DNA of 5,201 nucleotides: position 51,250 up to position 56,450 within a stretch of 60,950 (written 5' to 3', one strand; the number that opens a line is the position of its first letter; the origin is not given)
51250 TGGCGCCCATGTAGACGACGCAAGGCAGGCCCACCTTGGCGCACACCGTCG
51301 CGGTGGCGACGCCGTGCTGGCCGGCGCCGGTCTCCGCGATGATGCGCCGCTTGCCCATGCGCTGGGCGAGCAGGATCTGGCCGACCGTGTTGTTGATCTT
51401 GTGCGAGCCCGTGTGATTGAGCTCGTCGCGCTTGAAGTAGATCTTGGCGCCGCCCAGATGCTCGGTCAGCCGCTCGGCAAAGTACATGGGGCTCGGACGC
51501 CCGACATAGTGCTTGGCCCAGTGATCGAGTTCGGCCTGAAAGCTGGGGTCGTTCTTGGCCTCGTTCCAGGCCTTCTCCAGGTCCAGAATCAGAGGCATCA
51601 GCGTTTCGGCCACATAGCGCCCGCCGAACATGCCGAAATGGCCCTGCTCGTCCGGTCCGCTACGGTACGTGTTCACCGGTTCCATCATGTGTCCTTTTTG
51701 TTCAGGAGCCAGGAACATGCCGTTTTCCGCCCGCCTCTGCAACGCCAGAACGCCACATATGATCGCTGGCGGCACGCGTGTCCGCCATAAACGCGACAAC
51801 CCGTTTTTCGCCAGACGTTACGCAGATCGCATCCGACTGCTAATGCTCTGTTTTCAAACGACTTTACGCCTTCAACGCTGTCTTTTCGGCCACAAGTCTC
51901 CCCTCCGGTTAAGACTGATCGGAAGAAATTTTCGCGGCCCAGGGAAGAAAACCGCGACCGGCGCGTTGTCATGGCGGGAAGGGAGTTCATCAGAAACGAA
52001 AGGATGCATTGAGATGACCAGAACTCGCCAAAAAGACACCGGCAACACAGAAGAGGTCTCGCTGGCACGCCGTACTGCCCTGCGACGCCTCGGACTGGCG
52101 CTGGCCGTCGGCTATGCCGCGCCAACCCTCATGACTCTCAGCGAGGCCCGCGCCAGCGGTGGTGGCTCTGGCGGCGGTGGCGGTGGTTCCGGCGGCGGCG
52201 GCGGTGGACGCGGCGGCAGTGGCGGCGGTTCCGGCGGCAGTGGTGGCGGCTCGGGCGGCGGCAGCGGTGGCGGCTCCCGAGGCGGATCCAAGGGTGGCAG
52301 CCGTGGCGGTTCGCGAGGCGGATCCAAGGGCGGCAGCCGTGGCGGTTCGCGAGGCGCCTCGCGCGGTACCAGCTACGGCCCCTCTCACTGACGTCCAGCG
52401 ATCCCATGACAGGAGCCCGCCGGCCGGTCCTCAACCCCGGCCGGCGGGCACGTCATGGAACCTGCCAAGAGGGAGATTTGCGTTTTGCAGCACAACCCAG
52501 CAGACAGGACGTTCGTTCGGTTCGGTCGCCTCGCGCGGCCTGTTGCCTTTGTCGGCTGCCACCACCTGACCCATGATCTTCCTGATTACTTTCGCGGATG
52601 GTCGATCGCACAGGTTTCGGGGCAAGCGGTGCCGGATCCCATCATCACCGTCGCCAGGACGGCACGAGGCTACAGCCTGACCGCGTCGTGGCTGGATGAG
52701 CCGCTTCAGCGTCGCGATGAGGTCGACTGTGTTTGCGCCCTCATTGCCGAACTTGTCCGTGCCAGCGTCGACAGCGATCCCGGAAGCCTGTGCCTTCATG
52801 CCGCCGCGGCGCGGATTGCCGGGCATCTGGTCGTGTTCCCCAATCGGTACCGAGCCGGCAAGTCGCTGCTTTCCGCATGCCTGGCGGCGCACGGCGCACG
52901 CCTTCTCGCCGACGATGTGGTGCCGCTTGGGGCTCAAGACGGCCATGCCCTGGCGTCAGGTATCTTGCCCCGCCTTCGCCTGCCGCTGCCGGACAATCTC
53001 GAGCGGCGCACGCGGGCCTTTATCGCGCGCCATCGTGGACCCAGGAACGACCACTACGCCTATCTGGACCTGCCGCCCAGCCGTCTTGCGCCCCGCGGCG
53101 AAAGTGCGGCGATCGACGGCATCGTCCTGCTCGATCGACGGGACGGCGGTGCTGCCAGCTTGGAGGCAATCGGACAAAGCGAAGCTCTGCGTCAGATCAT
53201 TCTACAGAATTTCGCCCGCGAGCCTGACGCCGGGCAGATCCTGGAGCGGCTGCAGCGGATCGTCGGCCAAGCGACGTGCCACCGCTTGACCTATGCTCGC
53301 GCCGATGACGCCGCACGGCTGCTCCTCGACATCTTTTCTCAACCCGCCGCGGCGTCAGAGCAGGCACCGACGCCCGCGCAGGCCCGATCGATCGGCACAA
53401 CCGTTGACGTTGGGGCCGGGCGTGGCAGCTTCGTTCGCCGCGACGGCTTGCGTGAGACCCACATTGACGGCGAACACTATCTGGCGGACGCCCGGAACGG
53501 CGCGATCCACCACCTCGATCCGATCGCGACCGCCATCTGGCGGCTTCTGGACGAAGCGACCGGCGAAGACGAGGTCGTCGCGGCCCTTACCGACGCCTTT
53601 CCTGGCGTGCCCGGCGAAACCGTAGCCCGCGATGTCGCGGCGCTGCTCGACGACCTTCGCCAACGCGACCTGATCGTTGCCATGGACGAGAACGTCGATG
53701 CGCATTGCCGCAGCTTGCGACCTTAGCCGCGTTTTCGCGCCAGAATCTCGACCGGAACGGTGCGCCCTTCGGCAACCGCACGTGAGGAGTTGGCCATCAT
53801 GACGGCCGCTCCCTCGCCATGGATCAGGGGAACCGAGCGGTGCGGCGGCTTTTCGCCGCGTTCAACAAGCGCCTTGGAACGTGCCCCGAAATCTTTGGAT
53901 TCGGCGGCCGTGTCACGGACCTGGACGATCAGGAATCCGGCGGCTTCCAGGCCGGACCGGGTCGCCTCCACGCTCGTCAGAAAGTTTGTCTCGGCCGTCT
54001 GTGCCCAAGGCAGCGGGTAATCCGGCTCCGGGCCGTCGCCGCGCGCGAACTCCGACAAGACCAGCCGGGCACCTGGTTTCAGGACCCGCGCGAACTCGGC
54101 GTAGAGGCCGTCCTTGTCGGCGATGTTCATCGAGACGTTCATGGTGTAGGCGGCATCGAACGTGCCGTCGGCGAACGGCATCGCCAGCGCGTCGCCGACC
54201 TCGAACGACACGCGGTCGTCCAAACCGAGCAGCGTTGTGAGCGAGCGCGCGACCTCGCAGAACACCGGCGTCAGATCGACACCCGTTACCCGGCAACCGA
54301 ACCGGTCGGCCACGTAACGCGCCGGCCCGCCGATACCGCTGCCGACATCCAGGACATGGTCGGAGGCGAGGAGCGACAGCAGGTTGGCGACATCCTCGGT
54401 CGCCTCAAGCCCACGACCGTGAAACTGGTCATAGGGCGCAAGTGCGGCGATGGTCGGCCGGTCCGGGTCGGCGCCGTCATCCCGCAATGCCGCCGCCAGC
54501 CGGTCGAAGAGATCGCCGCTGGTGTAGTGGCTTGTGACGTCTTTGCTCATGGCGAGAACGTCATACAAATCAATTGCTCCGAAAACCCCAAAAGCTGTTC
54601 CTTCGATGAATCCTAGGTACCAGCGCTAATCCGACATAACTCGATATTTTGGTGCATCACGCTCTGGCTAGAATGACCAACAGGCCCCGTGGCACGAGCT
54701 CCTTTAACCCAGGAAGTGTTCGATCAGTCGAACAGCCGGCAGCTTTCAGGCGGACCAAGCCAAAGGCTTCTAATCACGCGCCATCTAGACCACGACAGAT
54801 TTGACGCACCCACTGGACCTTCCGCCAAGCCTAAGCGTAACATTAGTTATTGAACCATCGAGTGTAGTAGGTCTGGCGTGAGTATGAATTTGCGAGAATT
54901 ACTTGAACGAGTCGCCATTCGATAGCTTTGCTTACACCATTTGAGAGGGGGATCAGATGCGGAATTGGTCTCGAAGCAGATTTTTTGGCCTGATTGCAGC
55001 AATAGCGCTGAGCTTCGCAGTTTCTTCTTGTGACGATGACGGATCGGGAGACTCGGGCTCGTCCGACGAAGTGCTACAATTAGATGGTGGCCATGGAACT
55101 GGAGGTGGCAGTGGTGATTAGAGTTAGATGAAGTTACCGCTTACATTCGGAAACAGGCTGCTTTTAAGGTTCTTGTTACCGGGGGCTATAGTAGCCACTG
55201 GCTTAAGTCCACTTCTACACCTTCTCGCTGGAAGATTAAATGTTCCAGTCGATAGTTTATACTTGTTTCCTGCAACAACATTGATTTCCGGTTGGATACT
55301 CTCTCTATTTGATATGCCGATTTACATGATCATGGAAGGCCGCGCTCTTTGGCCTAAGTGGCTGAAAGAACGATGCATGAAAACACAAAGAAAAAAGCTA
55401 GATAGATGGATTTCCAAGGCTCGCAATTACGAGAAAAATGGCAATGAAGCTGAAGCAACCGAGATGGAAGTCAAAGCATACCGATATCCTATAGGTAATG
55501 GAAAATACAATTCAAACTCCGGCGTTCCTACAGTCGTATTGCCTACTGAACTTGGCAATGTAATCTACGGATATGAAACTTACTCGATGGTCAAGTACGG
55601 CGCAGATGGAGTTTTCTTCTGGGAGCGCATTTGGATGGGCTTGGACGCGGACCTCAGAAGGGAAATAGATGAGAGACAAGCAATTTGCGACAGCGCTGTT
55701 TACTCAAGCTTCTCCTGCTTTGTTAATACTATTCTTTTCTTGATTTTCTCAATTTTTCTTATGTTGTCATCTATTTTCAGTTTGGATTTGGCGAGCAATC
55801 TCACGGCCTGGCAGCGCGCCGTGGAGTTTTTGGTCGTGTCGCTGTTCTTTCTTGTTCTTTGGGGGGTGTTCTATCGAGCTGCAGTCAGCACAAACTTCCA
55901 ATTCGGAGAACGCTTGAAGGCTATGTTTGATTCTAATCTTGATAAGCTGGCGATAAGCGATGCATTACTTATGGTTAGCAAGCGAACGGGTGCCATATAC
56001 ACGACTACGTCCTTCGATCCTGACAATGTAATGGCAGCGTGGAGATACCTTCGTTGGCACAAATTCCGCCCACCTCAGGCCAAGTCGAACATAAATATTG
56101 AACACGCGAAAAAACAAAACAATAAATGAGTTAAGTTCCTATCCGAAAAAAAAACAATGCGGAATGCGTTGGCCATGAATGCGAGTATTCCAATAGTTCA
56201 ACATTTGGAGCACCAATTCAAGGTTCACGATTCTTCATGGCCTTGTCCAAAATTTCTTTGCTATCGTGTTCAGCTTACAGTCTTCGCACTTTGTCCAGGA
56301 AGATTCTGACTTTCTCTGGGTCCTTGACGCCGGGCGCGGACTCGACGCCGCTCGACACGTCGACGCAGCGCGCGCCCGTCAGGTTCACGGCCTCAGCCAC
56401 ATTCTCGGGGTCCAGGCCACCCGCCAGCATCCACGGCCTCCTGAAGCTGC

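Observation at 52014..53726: Gly/Ser/Arg-repeat leader-bearing peptide next to an HprK-like kinase::PqqD (RRE) fusion - possible novel phospho-peptide/RiPP-like system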

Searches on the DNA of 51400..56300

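Call 62: search_rna_families(source=window, start=51400, end=56300, threshold=evalue, max_evalue=1)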
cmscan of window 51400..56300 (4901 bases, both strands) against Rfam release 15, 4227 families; matches with E-value up to 1: 1.
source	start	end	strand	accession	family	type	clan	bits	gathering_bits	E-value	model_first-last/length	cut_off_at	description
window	52413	52468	-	RF01811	PtaRNA1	Gene; antitoxin;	-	21.8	47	0.53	1-72/72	no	Plasmid transferred anti-sense RNA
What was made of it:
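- Tried and rejected: Only a sub-threshold PtaRNA1 match, 21.8 against 47 bits (call 62).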
